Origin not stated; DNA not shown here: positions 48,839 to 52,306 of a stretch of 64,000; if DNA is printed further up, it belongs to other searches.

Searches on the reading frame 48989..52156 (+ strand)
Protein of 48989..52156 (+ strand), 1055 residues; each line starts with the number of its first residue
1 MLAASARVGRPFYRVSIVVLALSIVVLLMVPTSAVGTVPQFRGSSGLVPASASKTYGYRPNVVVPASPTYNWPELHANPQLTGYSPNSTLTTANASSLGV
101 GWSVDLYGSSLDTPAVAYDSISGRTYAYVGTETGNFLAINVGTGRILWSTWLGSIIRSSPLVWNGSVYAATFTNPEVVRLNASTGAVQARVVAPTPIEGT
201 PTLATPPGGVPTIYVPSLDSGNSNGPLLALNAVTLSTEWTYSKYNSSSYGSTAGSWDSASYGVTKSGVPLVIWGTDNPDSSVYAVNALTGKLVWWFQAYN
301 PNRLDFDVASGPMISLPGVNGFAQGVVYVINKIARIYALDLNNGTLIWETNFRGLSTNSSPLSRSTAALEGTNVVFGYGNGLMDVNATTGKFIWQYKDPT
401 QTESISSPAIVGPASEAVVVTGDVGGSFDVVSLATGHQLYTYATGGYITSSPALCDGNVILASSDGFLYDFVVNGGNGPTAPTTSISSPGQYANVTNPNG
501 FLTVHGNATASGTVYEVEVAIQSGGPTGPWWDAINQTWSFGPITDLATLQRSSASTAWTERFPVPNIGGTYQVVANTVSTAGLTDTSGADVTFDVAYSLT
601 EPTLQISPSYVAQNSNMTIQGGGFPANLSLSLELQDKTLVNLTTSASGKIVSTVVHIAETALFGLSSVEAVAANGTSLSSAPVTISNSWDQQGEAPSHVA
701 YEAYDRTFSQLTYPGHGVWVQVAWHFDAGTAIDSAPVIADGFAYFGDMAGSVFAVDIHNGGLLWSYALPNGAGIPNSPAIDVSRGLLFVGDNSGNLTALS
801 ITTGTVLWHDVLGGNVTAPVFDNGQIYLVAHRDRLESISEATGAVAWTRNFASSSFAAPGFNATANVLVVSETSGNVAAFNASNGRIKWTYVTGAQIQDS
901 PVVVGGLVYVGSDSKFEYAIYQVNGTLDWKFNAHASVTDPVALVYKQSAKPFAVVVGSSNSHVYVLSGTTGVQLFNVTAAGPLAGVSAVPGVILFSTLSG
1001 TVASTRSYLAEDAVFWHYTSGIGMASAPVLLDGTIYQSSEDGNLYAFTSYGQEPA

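Call 28: search_protein_families(library=ncbifam, proteins=[window:48989-52156:+], max_evalue=0.01)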
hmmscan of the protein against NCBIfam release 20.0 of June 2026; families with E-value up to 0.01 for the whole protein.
window:48989-52156:+ (1055 aa): 7 families
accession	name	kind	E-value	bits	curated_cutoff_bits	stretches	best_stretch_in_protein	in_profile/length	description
TIGR03300.1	assembly_YfgL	equivalog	8e-42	143.3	285.2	4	731-850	56-172/377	outer membrane protein assembly factor BamB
NF008351.0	PRK11138.1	equivalog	1.9e-33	115.5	423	4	707-851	31-188/394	outer membrane protein assembly factor BamB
TIGR04528.1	acido_non_PQQ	subfamily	2.6e-26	92.5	650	3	827-903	395-471/493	acido-empty-quinoprotein group A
TIGR03075.1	PQQ_enz_alc_DH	subfamily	2.8e-25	88.9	480.05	2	720-812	47-148/530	PQQ-dependent dehydrogenase, methanol/ethanol family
NF053615.1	SerThrKinAfsKStmc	equivalog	2.4e-24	86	1300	3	792-995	581-788/809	protein serine/threonine kinase AfsK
TIGR03074.1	PQQ_membr_DH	subfamily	6.8e-13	47.4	832.65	1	279-350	432-504/783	membrane-bound PQQ-dependent dehydrogenase, glucose/quinate/shikimate family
NF041516.1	PA2928_fam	subfamily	1.2e-06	28.2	70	0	791-847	310-373/376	PA2928 family protein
